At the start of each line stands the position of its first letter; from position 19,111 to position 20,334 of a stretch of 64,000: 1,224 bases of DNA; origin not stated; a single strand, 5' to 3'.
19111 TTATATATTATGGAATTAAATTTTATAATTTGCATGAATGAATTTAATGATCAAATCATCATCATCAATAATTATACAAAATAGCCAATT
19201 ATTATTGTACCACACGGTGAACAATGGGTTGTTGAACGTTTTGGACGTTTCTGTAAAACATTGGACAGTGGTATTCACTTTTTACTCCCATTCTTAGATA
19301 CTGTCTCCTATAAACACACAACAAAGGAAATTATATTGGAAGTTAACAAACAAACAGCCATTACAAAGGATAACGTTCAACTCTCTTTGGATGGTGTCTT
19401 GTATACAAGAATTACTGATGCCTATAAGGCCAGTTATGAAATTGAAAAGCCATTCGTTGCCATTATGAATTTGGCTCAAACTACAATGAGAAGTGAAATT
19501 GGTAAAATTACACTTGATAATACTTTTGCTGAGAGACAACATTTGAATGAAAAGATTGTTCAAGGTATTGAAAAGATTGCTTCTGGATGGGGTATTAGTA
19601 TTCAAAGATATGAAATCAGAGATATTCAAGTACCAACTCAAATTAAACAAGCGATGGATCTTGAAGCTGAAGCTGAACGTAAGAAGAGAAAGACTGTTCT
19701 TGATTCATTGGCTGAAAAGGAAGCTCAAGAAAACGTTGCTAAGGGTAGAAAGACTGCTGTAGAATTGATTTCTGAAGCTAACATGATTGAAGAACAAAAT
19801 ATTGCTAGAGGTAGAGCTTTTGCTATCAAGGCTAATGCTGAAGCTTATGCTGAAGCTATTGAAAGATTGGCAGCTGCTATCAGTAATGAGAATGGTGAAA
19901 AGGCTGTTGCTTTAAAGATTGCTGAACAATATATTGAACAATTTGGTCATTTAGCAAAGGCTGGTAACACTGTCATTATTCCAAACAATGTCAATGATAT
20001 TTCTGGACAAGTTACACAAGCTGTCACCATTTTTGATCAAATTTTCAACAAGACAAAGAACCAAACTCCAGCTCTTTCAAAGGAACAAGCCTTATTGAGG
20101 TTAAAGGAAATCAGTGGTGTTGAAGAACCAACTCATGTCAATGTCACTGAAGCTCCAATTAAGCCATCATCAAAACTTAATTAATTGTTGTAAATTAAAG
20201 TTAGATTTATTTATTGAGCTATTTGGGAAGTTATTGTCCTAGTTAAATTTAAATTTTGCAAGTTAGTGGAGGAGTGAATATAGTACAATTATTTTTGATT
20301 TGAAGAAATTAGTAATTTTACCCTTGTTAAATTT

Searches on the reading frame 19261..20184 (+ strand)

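Call 13: search_protein_families(library=pfam, proteins=[window:19261-20184:+])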
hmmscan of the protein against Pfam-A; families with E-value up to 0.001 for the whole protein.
window:19261-20184:+ (307 aa): 3 families
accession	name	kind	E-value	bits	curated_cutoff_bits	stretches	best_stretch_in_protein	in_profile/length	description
PF01145.31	Band_7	-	4.7e-26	92.4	23.6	1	2-156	22-168/176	SPFH domain / Band 7 family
PF16200.10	Band_7_C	-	2.7e-25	88.6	29.1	1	201-261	1-61/63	C-terminal region of band_7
PF13421.11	Band_7_1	-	0.00032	20.8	24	1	58-136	130-207/211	SPFH domain-Band 7 family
